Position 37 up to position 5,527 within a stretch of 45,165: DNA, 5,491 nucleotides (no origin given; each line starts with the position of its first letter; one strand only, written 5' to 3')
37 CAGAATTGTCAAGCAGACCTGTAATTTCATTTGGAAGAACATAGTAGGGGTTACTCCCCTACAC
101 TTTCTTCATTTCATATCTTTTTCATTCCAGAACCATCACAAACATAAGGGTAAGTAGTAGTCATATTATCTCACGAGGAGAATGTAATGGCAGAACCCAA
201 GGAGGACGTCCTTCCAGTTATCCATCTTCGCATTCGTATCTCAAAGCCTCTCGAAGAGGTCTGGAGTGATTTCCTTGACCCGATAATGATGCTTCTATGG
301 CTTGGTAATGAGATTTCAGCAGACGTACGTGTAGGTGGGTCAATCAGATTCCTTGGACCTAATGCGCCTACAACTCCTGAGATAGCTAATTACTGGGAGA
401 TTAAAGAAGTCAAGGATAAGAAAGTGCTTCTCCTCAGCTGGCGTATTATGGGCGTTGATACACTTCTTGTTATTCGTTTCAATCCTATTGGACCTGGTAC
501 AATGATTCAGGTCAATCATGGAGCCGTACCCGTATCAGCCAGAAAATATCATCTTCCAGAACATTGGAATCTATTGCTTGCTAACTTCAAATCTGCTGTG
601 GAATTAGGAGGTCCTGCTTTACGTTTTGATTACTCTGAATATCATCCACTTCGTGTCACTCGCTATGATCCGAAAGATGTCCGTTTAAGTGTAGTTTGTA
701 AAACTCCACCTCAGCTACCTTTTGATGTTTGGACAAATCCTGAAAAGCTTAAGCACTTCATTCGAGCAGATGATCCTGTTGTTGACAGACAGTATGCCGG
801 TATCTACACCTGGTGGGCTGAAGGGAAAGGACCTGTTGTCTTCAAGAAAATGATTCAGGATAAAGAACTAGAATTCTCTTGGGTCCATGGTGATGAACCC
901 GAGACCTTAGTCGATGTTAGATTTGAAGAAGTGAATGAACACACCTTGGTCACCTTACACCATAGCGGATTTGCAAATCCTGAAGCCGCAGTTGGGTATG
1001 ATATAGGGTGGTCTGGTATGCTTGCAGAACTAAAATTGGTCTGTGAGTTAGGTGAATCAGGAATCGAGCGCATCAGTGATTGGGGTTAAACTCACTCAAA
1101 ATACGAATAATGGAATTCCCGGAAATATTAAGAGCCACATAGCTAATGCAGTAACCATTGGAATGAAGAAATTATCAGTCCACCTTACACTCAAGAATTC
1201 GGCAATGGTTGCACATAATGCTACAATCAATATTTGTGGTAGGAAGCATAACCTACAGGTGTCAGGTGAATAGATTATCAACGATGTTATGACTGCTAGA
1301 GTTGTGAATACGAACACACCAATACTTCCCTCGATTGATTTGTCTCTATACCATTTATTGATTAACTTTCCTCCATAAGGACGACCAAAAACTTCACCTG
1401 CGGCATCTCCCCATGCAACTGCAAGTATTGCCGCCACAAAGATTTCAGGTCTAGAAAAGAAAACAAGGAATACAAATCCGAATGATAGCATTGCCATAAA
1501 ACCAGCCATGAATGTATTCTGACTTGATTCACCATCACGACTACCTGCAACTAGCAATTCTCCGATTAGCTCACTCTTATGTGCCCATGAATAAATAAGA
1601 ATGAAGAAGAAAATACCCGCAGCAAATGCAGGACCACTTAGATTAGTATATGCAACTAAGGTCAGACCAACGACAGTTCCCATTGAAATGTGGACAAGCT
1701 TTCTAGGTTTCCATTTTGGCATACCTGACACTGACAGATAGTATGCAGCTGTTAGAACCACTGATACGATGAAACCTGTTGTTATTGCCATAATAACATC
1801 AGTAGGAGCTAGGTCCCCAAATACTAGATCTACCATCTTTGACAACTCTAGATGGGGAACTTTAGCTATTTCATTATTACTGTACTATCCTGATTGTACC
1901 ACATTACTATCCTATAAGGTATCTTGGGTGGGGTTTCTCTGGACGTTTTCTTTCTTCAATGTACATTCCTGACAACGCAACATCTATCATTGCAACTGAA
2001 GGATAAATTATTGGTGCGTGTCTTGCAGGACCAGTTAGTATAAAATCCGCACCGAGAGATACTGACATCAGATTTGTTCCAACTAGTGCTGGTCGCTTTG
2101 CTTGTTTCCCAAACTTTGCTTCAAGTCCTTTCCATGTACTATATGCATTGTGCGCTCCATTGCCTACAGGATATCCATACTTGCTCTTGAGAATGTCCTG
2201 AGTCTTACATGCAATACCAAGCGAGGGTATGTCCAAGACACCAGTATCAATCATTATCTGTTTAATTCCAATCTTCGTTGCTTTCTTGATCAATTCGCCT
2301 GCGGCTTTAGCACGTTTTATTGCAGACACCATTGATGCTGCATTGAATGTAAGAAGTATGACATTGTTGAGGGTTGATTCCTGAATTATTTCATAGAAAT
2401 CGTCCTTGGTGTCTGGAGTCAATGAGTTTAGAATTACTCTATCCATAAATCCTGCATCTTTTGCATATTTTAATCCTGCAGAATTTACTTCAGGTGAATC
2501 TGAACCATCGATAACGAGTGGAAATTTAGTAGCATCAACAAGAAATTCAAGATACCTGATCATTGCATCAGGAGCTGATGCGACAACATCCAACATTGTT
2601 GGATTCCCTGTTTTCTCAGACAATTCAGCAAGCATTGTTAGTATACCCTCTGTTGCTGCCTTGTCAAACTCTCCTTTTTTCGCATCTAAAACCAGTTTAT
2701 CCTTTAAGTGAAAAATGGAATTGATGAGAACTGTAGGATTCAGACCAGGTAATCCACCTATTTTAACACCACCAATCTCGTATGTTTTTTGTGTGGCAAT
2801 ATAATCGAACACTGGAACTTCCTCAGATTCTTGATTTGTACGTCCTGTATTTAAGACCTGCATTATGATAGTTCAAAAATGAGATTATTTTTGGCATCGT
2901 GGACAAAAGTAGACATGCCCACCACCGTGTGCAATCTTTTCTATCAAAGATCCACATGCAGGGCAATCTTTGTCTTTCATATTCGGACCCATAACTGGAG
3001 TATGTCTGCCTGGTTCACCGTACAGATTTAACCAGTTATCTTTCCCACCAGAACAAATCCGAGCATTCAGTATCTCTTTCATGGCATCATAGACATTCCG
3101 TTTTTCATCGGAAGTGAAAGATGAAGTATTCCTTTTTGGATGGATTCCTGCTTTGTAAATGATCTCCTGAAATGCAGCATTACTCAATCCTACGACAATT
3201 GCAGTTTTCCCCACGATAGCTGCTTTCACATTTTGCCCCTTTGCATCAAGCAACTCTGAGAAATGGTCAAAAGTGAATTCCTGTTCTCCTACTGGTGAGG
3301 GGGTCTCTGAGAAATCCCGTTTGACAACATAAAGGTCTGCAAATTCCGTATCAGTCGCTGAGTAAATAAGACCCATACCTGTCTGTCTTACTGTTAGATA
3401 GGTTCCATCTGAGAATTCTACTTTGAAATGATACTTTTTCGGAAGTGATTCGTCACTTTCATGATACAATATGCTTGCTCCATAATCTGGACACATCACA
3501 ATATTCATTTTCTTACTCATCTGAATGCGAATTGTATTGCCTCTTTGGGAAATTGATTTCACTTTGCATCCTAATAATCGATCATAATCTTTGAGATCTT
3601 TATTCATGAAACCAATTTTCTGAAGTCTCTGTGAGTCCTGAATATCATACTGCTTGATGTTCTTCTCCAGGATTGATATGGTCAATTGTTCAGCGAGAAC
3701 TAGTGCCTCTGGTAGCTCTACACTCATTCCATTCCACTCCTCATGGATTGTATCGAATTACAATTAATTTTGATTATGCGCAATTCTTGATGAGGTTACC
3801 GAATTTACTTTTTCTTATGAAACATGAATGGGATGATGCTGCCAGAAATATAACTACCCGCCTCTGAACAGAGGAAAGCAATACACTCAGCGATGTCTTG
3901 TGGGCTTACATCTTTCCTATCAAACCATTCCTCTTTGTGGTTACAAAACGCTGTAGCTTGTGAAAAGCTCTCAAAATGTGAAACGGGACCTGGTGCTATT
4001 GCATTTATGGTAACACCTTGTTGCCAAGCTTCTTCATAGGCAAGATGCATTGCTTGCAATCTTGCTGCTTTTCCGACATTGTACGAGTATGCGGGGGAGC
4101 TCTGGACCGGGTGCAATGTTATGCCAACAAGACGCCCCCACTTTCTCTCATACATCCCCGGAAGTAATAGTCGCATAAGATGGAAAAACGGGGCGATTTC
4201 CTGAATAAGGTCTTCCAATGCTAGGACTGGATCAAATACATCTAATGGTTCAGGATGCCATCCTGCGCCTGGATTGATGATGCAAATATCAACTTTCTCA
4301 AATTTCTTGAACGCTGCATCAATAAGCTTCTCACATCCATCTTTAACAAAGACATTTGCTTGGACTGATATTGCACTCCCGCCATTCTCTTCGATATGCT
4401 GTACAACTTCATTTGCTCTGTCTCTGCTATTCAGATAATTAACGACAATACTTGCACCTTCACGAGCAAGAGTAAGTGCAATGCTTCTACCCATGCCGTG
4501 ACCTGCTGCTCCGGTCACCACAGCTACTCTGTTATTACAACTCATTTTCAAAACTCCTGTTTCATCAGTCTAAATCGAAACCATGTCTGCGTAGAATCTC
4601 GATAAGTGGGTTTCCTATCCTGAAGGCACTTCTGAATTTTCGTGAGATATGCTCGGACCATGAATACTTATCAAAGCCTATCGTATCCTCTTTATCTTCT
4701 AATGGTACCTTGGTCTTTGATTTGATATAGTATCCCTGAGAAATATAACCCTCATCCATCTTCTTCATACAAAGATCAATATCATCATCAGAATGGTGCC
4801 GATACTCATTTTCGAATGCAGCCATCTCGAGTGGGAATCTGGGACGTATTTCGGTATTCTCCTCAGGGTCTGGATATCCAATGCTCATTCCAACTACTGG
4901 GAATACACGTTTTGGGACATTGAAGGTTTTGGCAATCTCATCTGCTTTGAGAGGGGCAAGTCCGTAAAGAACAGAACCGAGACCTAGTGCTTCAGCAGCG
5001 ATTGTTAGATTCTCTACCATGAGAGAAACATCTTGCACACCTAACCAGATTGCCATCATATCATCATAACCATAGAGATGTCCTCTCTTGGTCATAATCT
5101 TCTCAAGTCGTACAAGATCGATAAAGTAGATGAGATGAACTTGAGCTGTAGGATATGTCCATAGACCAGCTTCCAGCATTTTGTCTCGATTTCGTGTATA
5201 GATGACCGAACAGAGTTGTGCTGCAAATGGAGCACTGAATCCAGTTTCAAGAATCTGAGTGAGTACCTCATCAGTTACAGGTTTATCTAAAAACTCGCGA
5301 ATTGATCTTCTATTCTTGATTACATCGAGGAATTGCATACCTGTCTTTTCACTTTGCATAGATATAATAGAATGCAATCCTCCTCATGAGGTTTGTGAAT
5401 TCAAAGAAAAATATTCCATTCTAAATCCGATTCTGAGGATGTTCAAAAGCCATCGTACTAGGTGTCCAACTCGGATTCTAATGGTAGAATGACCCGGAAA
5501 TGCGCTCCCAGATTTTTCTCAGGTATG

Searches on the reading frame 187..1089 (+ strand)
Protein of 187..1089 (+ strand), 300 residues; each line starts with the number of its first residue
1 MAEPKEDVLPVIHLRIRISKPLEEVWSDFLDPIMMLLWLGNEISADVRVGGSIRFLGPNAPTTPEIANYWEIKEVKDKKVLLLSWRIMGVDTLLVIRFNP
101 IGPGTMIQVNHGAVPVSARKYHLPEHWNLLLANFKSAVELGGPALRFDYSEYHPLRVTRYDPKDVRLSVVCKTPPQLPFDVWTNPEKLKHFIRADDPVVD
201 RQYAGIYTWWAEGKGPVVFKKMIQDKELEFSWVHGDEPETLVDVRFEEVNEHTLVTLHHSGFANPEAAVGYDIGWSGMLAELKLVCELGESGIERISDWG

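Call 21: search_protein_families(library=pfam, proteins=[window:187-1089:+], max_evalue=0.0001)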
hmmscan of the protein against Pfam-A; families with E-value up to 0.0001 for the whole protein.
window:187-1089:+ (300 aa): 1 family
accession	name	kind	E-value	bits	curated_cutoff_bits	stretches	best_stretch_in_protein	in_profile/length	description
PF08327.17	AHSA1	-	4e-26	92.1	22.1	2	172-284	1-122/125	Activator of Hsp90 ATPase homolog 1-like protein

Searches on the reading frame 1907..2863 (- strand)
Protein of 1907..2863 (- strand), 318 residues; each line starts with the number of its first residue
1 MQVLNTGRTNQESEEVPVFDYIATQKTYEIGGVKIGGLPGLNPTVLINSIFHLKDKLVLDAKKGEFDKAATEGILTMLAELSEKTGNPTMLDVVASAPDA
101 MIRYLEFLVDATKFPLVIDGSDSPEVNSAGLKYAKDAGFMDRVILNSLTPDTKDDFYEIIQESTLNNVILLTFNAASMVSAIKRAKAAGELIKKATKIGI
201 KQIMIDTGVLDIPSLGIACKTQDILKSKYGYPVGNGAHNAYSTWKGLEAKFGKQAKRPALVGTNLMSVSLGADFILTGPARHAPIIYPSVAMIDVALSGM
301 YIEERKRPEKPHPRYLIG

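Call 21: search_protein_families(library=pfam, proteins=[window:1907-2863:-], max_evalue=0.0001)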
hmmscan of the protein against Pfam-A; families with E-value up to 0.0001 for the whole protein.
window:1907-2863:- (318 aa): 1 family
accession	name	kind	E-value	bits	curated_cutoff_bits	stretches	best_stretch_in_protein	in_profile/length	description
PF02007.24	MtrH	-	2.8e-74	250.4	22.8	1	25-298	3-288/299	Tetrahydromethanopterin S-methyltransferase MtrH subunit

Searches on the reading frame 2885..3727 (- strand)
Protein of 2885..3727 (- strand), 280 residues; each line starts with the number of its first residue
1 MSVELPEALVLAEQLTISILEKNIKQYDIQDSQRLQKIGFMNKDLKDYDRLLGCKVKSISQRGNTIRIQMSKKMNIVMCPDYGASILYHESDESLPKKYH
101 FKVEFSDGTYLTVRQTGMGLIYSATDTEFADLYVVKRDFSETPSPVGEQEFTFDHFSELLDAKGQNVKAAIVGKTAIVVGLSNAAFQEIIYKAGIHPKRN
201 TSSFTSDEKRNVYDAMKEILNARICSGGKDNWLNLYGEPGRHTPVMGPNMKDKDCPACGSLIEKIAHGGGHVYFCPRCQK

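Call 21: search_protein_families(library=pfam, proteins=[window:2885-3727:-], max_evalue=0.0001)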
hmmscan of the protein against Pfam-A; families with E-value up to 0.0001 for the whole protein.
window:2885-3727:- (280 aa): 3 families
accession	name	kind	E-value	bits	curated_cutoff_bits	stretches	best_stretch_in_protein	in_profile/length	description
PF06831.19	H2TH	-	4.6e-10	39.8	34.7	1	148-227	7-85/93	Formamidopyrimidine-DNA glycosylase H2TH domain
PF06827.20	zf-FPG_IleRS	-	2e-07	31.1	21.3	1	255-280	4-29/30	Zinc finger found in FPG and IleRS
PF01149.29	Fapy_DNA_glyco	-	1.2e-06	29.6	25.5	1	4-113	3-108/117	Formamidopyrimidine-DNA glycosylase N-terminal domain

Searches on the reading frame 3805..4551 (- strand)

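Call 21: search_protein_families(library=pfam, proteins=[window:3805-4551:-], max_evalue=0.0001)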
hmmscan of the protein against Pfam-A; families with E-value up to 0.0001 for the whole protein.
window:3805-4551:- (248 aa): 2 families
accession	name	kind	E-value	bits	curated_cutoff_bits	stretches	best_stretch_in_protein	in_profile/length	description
PF13561.12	adh_short_C2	-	3.9e-29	102.3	27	1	14-240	1-229/236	Enoyl-(Acyl carrier protein) reductase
PF00106.31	adh_short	-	1.5e-25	90.2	26.6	1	8-191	1-183/195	short chain dehydrogenase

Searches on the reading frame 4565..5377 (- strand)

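Call 21: search_protein_families(library=pfam, proteins=[window:4565-5377:-], max_evalue=0.0001)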
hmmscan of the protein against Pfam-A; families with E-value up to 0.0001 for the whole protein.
window:4565-5377:- (270 aa): 1 family
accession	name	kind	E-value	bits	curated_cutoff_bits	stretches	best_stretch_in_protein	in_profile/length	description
PF00881.29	Nitroreductase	-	1.3e-16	61.7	23.5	1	20-168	1-167/167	Nitroreductase family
